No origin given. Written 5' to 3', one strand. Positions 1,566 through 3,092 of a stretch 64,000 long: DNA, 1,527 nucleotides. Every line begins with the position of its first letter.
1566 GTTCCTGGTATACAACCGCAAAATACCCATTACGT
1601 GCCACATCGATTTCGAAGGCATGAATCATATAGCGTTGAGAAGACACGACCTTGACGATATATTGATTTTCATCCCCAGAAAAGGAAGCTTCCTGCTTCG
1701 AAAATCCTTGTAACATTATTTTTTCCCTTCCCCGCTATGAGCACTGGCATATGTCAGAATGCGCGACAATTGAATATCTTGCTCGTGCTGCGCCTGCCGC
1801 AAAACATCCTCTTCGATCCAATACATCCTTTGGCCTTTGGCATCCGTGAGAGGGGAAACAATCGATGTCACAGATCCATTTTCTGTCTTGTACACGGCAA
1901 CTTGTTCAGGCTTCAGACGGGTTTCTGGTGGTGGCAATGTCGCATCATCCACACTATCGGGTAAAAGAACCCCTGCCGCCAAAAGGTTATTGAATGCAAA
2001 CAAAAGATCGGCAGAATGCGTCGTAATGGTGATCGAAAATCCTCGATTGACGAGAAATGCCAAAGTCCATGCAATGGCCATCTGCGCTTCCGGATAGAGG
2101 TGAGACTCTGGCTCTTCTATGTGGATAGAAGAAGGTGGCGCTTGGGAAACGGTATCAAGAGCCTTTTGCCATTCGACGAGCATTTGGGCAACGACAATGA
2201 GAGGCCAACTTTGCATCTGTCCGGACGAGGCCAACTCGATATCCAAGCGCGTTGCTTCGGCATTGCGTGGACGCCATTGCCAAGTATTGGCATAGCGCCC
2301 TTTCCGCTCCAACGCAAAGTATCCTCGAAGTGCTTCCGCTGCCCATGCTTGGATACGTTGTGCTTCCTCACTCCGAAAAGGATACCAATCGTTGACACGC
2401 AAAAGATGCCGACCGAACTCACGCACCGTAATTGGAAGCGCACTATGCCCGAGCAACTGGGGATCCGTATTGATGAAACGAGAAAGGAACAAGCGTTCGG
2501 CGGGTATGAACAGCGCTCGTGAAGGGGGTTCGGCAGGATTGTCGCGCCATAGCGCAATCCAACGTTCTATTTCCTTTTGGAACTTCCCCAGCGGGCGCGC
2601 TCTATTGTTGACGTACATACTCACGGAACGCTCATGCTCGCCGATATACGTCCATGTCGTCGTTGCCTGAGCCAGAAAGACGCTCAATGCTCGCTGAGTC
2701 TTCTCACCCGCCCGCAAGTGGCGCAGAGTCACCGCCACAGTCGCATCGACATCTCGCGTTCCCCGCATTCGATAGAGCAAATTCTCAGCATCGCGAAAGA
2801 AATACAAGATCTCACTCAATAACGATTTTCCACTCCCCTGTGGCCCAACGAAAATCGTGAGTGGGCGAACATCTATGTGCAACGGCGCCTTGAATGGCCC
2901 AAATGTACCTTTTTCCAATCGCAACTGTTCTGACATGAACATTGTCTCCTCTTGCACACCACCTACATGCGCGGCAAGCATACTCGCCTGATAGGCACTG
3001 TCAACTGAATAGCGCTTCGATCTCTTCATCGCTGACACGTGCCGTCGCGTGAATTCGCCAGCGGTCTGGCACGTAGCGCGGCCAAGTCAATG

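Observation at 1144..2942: AT-rich two-gene cassette (ABC/AAA_15-21-type ATPase + 190-aa PD-(D/E)xK-like protein) inserted in, and translationally coupled to, a rhamnose/glycosyltransferase operon: candidate uncharacterised ATPase-effector (defence-like) system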

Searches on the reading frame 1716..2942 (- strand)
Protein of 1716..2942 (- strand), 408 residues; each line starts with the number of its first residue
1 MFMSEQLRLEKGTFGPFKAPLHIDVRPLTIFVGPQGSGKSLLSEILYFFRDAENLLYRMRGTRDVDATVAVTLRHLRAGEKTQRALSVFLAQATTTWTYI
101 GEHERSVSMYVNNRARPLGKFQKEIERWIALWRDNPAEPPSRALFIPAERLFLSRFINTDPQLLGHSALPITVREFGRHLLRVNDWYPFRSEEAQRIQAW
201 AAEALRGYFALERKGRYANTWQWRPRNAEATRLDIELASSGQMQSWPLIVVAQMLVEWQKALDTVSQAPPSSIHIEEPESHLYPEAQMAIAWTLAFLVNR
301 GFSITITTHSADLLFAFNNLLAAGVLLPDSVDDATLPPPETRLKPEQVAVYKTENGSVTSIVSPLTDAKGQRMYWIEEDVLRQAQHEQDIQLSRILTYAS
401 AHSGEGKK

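Call 4: search_protein_families(library=pfam, proteins=[window:1716-2942:-], max_evalue=1)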
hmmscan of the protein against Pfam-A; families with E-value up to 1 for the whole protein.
window:1716-2942:- (408 aa): 5 families
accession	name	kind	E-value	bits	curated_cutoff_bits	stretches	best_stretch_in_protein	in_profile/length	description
PF13175.12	AAA_15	-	3.8e-15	56.8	32.1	2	219-312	282-372/374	AAA ATPase domain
PF13304.12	AAA_21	-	5.4e-10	40.2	27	2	268-314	256-302/304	AAA domain, putative AbiEii toxin, Type IV TA system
PF11398.14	DUF2813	-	0.03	14.1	21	1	246-315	261-326/372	Protein of unknown function (DUF2813)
PF13476.12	AAA_23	-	0.082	14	27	1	14-44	7-37/201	AAA domain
PF13555.12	AAA_29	-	0.23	11.6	27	1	21-40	17-36/61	P-loop containing region of AAA domain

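Call 5: search_protein_families(library=padloc, proteins=[window:1716-2942:-], max_evalue=1)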
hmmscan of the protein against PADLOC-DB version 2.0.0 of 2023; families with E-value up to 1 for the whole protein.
window:1716-2942:- (408 aa): 63 families (the best 25 are shown)
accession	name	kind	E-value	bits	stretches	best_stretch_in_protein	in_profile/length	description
PDLC02979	AriA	-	1.7e-17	62.3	2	215-312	277-371/373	-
PDLC04710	PDC-M56A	-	1.5e-14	51.8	2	235-314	209-285/382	-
PDLC03878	NsnB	-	1.9e-14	52.2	1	17-375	13-327/345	-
PDLC04562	PDC-M29A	-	7.6e-12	43.1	2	13-104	8-99/410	-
PDLC02980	AriA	-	6.9e-11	40.7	1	28-314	1-303/304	-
PDLC04033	PD-T4-4_A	-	7.3e-10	36.6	1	273-355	329-413/460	-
PDLC04178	HEC-01A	-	7.7e-10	36.4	2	267-314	285-331/399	-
PDLC04032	PD-T4-4_A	-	5.6e-09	33.5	1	271-357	348-434/474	-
PDLC04707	PDC-M55A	-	6e-09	33.4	2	220-331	259-366/421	-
PDLC04182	HEC-01A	-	9.4e-09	32.7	2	267-314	303-351/406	-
PDLC04177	HEC-01A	-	3.2e-08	31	2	267-322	294-348/393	-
PDLC04664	PDC-M47A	-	8e-08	29.6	1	274-321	326-373/461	-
PDLC04144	HEC-01B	-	1.9e-07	28.5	2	272-317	299-344/395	-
PDLC04214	HEC-02A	-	2.2e-07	28.5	1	7-310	5-278/338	-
PDLC04176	HEC-01A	-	2.2e-06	25.3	2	24-52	21-49/371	-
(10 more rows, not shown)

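Call 6: search_protein_families(library=ncbifam, proteins=[window:1716-2942:-], max_evalue=1)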
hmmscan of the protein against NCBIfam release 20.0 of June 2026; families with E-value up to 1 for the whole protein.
window:1716-2942:- (408 aa): 7 families
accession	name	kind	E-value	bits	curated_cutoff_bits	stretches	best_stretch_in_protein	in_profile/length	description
NF047739.1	antiphage_MADS3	equivalog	0.00033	19.9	420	1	21-53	16-48/427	methylation-associated defense system AAA family ATPase MAD3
NF040873.1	AztA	equivalog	0.038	13.6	220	0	22-46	14-38/191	zinc ABC transporter ATP-binding protein AztA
TIGR01166.1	cbiO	subfamily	0.038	13.4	211.8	1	270-313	146-189/190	cobalt ABC transporter, ATP-binding protein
NF006571.0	PRK09087.1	equivalog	0.052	13.3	297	1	26-55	45-74/228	DnaA regulatory inactivator HdaA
TIGR00972.1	3a0107s01c2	equivalog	0.09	12.1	343.2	0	21-47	22-48/248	phosphate ABC transporter ATP-binding protein PstB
TIGR03873.1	F420-0_ABC_ATP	hypoth_equivalog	0.12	11.6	372.4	0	28-47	29-48/256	putative F420-0 ABC transporter ATP-binding protein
NF041774.1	tung_ATPbind_TupC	equivalog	0.19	10.7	400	1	21-51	21-51/319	tungstate ABC transporter ATP-binding protein TupC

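Call 9: find_homologous_proteins(query=window:1716-2942:-, max_evalue=0.001)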
Query window:1716-2942:- (408 aa): 333 proteins with E <= 0.001 among 8000 candidates; the best 120 are listed.
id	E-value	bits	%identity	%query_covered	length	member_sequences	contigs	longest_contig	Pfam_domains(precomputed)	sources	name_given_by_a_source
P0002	7.3e-273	922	100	100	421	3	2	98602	PF13175.13,PF13304.13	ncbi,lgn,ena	-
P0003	3.4e-186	637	71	99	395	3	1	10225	PF13175.13,PF13304.13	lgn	-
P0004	1.4e-121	424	53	97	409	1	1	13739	PF13175.13,PF13304.13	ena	-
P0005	3.1e-89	318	42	97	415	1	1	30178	PF13175.13,PF13304.13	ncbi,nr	ncbi:MAG: AAA family ATPase [Chloroflexota bacterium]|nr:AAA family ATPase [Chloroflexota bacterium]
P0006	4.9e-89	317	42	97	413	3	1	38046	PF13175.13,PF13304.13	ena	-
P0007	6.4e-82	294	41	98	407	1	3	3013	PF13175.13,PF13304.13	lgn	-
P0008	1.2e-80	289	42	97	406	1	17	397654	PF13175.13,PF13304.13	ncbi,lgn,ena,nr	ncbi:MAG: ATP-binding protein [Anaerolineales bacterium]|nr:ATP-binding protein [Anaerolineales bact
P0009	5.9e-76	274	40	95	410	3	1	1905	PF13175.13,PF13304.13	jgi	jgi:hypothetical protein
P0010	7.3e-75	270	40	93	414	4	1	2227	PF13175.13,PF13304.13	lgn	-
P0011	9.4e-75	270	43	87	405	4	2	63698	PF13175.13,PF13304.13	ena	-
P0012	2.6e-74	269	38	97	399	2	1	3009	PF13175.13,PF13304.13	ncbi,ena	-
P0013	7.5e-74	267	39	95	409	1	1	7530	PF13175.13,PF13304.13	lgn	-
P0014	6.5e-73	264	39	95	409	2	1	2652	PF13175.13,PF13304.13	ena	-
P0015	2.3e-72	262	42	88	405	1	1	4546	PF13175.13,PF13304.13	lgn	-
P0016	1.4e-71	260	37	97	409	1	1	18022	PF13175.13,PF13304.13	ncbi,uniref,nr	ncbi:AAA family ATPase [Spirulina sp. 06S082]|uniref:AAA family ATPase n=1 Tax=Spirulina sp. 06S082 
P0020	7.7e-69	251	39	86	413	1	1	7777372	PF13175.13,PF13304.13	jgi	jgi:hypothetical protein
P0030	1.5e-47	181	34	91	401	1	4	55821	PF13175.13,PF13304.13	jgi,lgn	jgi:hypothetical protein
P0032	1.2e-44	171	34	92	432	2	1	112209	PF13175.13,PF13304.13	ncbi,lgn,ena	-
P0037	1.2e-38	151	32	87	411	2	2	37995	PF13175.13,PF13304.13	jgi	jgi:hypothetical protein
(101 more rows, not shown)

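Call 11: find_encoding_contigs(protein=P0003, flank=5000, max_places=2)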
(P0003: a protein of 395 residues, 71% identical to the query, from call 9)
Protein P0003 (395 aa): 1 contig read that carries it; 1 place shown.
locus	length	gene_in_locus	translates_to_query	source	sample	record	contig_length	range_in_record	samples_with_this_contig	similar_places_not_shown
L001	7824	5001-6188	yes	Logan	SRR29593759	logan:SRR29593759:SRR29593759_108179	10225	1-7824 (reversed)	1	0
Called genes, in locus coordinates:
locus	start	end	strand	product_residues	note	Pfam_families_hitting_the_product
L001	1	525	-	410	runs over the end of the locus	PF03453:MoeA_N, PF00994:MoCF_biosynth, PF03454:MoeA_C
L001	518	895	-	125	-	PF02152:FolB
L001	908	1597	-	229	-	PF00702:Hydrolase, PF13419:HAD_2, PF13242:Hydrolase_like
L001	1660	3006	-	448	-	PF04203:Sortase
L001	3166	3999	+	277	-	PF01073:3Beta_HSD (faint), PF01370:Epimerase, PF04321:RmlD_sub_bind, PF16363:GDP_Man_Dehyd, PF02719:Polysacc_synt_2, PF07993:NAD_binding_4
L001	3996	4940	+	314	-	PF00535:Glycos_transf_2, PF10111:Glyco_tranf_2_2, PF13506:Glyco_transf_21 (weak), PF13641:Glyco_tranf_2_3, PF13632:Glyco_trans_2_3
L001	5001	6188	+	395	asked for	PF13304:AAA_21 (faint), PF13175:AAA_15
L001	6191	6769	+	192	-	-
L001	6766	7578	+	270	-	PF00535:Glycos_transf_2, PF10111:Glyco_tranf_2_2 (weak), PF13641:Glyco_tranf_2_3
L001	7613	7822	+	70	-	?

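Call 12: find_encoding_contigs(protein=P0004, flank=5000, max_places=2)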
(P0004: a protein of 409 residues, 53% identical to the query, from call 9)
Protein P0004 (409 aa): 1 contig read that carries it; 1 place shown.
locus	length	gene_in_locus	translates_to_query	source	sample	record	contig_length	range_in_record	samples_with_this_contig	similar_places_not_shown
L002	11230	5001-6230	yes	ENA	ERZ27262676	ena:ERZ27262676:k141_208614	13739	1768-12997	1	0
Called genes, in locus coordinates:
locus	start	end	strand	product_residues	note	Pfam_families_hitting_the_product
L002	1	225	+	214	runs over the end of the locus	PF02163:Peptidase_M50 (weak)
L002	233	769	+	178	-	PF01966:HD (faint)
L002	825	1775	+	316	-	PF01210:NAD_Gly3P_dh_N (faint), PF02558:ApbA (weak), PF03807:F420_oxidored, PF07991:KARI_N (weak), PF02153:PDH_N, PF20463:PDH_C (weak)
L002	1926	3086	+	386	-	PF13439:Glyco_transf_4, PF20706:GT4-conflict, PF00534:Glycos_transf_1, PF13692:Glyco_trans_1_4, PF13524:Glyco_trans_1_2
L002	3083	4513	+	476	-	PF13727:CoA_binding_3, PF02397:Bac_transf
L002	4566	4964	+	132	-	-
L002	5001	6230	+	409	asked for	PF13304:AAA_21 (faint), PF13175:AAA_15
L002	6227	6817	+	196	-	-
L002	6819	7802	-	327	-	PF00180:Iso_dh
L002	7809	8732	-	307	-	PF13181:TPR_8 (faint), PF13428:TPR_14 (faint), PF14938:SNAP (faint), PF13424:TPR_12, PF17874:TPR_MalT (weak), PF07719:TPR_2 (weak), PF13424:TPR_12, PF13176:TPR_7 (weak), +4 more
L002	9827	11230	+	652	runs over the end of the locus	PF00082:Peptidase_S8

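Call 13: find_encoding_contigs(protein=P0005, flank=5000, max_places=2)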
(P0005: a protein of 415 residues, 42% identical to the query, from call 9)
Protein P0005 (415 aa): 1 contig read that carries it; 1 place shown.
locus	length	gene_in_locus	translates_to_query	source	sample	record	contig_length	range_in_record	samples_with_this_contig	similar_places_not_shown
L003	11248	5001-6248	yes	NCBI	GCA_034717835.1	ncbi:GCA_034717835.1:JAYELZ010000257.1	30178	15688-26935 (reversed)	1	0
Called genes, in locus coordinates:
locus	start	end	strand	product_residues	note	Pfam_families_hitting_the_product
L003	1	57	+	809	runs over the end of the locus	PF02190:LON_substr_bdg, PF07724:AAA_2 (weak), PF00004:AAA, PF07728:AAA_5 (weak), PF22667:Lon_lid, PF05362:Lon_C, PF13541:ChlI (weak)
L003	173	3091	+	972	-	PF00929:RNase_T, PF01612:DNA_pol_A_exo1 (weak), PF00270:DEAD (weak), PF04851:ResIII (faint), PF00271:Helicase_C (faint), PF13307:Helicase_C_2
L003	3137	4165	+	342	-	PF02504:FA_synthesis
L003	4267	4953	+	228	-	-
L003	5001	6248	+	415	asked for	PF13304:AAA_21 (faint), PF13175:AAA_15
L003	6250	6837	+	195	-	-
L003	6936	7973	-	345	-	PF13421:Band_7_1, PF01145:Band_7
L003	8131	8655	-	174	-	-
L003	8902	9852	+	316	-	PF00106:adh_short (weak), PF01073:3Beta_HSD, PF01370:Epimerase, PF02719:Polysacc_synt_2 (faint), PF04321:RmlD_sub_bind, PF07993:NAD_binding_4 (faint), PF16363:GDP_Man_Dehyd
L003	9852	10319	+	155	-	PF00293:NUDIX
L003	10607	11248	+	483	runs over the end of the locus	PF04932:Wzy_C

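Call 15: find_encoding_contigs(protein=P0008, flank=5000, max_places=2)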
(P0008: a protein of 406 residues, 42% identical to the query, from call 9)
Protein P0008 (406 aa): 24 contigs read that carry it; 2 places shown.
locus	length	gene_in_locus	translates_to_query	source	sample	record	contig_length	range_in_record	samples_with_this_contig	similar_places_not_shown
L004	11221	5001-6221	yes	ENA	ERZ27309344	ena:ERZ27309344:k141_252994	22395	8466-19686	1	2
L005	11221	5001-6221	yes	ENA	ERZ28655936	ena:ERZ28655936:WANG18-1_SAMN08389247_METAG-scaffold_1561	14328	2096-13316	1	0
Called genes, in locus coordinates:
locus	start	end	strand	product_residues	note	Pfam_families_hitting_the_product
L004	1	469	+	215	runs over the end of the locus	PF10609:ParA, PF01656:CbiA, PF13614:AAA_31 (weak)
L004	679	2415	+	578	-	-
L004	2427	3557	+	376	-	PF09594:GT87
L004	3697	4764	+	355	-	PF00483:NTP_transferase, PF12804:NTP_transf_3, PF25087:GMPPB_C (faint), PF25084:LbH_EIF2B (weak), PF00132:Hexapep (faint)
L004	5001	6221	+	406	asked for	PF13175:AAA_15, PF13304:AAA_21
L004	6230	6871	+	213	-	-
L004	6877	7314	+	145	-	PF02580:Tyr_Deacylase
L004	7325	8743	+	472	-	PF08450:SGL (faint), PF07995:GSDH, PF23500:DUF7133 (weak)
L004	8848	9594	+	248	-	PF01168:Ala_racemase_N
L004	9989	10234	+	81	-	PF02325:CCB3_YggT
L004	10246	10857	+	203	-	PF00300:His_Phos_1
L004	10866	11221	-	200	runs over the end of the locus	-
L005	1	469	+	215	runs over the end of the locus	PF10609:ParA, PF01656:CbiA, PF13614:AAA_31 (weak)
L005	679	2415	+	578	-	-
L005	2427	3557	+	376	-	PF09594:GT87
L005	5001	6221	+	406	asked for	PF13175:AAA_15, PF13304:AAA_21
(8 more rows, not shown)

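Call 16: find_encoding_contigs(protein=P0016, flank=5000, max_places=2)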
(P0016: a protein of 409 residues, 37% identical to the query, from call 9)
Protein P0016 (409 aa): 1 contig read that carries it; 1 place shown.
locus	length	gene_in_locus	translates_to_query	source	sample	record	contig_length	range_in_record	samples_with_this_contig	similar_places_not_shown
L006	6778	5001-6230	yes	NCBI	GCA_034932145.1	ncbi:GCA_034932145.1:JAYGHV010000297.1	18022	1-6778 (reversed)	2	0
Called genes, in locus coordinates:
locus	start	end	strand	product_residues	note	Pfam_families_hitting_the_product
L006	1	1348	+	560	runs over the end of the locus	PF03193:RsgA_GTPase (faint), PF00005:ABC_tran, PF13555:AAA_29 (faint), PF13401:AAA_22 (faint), PF13304:AAA_21 (weak), PF08352:oligo_HPY (weak), PF00005:ABC_tran, PF08352:oligo_HPY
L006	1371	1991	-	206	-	PF01634:HisG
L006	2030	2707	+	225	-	PF00072:Response_reg, PF00486:Trans_reg_C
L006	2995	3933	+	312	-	PF00135:COesterase, PF20434:BD-FAE, PF07859:Abhydrolase_3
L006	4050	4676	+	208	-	PF03588:Leu_Phe_trans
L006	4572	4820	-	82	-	PF00331:Glyco_hydro_10 (weak)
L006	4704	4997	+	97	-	-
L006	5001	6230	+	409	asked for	PF13175:AAA_15, PF13304:AAA_21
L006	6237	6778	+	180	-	?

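Call 17: find_encoding_contigs(protein=P0020, flank=5000, max_places=2)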
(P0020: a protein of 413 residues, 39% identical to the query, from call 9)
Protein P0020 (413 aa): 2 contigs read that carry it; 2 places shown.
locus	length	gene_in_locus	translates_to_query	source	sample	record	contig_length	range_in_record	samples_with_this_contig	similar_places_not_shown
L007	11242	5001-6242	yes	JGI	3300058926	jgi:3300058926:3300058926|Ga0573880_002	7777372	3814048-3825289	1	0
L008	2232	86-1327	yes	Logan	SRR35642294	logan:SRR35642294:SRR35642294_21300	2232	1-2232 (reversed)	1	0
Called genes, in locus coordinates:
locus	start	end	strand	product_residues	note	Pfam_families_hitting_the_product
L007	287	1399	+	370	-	PF02353:CMAS, PF13489:Methyltransf_23, PF01209:Ubie_methyltran, PF07021:MetW (weak), PF08241:Methyltransf_11, PF08242:Methyltransf_12, PF13649:Methyltransf_25, PF13847:Methyltransf_31, +9 more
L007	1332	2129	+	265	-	PF00155:Aminotran_1_2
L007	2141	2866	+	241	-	PF01209:Ubie_methyltran (weak), PF03848:TehB (weak), PF05401:NodS (weak), PF13489:Methyltransf_23, PF08241:Methyltransf_11, PF08242:Methyltransf_12, PF13649:Methyltransf_25, PF13847:Methyltransf_31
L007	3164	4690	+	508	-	PF02789:Peptidase_M17_N, PF00883:Peptidase_M17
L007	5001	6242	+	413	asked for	PF13304:AAA_21 (weak), PF13175:AAA_15, PF13304:AAA_21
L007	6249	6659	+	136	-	-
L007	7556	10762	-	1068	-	PF00553:CBM_2, PF03160:Calx-beta, PF03422:CBM_6, PF18099:CBM_35_2, PF03160:Calx-beta, PF00759:Glyco_hydro_9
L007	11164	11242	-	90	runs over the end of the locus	-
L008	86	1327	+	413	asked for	PF13304:AAA_21 (weak), PF13175:AAA_15, PF13304:AAA_21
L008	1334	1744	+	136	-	-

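Call 21: find_encoding_contigs(protein=P0002, flank=10000, max_places=3)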
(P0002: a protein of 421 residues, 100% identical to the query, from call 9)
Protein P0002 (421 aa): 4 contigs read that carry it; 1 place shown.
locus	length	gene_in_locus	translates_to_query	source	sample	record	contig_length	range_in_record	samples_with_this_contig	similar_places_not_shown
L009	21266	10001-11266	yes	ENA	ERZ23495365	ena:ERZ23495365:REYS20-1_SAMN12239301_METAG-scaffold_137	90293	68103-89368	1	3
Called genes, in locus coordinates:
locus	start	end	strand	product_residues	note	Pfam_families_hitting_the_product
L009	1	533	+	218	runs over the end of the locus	PF03167:UDG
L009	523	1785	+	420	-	PF00069:Pkinase, PF07714:PK_Tyr_Ser-Thr (weak), PF03793:PASTA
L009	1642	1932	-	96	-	-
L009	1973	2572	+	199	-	PF00578:AhpC-TSA, PF08534:Redoxin, PF02630:SCO1-SenC, PF13905:Thioredoxin_8 (weak), PF26971:TM-like_Thioredoxin-like_C (faint)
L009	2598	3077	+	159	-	PF04314:LpqE-like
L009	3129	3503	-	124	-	PF01503:PRA-PH, PF03819:MazG (weak)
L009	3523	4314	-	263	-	PF05148:Methyltransf_8 (faint), PF13489:Methyltransf_23, PF01209:Ubie_methyltran, PF05401:NodS (weak), PF13847:Methyltransf_31, PF08241:Methyltransf_11, PF08242:Methyltransf_12, PF13649:Methyltransf_25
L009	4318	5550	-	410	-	PF03453:MoeA_N, PF00994:MoCF_biosynth, PF03454:MoeA_C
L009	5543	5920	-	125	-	PF02152:FolB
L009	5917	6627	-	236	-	PF00702:Hydrolase, PF13419:HAD_2, PF13242:Hydrolase_like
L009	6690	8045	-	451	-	PF04203:Sortase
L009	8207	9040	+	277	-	PF01073:3Beta_HSD (faint), PF01370:Epimerase, PF04321:RmlD_sub_bind, PF16363:GDP_Man_Dehyd, PF02719:Polysacc_synt_2, PF07993:NAD_binding_4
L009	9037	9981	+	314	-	PF00535:Glycos_transf_2, PF10111:Glyco_tranf_2_2, PF13506:Glyco_transf_21 (weak), PF13641:Glyco_tranf_2_3, PF13632:Glyco_trans_2_3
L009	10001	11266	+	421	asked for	PF13304:AAA_21 (faint), PF13175:AAA_15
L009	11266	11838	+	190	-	-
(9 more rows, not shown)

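Call 24: search_protein_families(library=padloc, proteins=[L001:6191-6769:+, L002:6227-6817:+, L003:6250-6837:+, L004:6230-6871:+, L006:6237-6776:+, L007:6249-6659:+, L002:4566-4964:+, L003:4267-4953:+], max_evalue=1)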
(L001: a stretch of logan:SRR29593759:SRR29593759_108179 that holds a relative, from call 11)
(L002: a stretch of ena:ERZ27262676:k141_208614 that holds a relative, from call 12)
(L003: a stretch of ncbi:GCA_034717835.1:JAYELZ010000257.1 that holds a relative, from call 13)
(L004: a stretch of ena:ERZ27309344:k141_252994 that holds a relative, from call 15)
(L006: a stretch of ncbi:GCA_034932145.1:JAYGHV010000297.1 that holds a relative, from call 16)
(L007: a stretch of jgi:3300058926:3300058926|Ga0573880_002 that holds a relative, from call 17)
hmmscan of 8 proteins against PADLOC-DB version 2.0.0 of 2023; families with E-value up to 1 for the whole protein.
L001:6191-6769:+ (192 aa): 0 families

L002:6227-6817:+ (196 aa): 0 families

L003:6250-6837:+ (195 aa): 0 families

L004:6230-6871:+ (213 aa): 0 families

L006:6237-6776:+ (180 aa): 3 families
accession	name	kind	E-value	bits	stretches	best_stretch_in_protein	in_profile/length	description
PDLC00386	SduA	-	0.00032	18.2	1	95-151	133-191/268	DUF4263 domain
PDLC02320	AbiEii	-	0.00096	17.2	1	101-158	50-102/147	AbiEii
PDLC04668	PDC-M47B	-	0.0014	16.4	1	89-146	69-122/186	-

L007:6249-6659:+ (136 aa): 0 families

L002:4566-4964:+ (132 aa): 0 families

L003:4267-4953:+ (228 aa): 0 families

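Call 27: search_solved_structures(query=window:1716-2942:-, max_evalue=0.01)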
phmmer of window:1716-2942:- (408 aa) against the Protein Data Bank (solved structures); distinct sequences matched with E-value up to 0.01: 0.
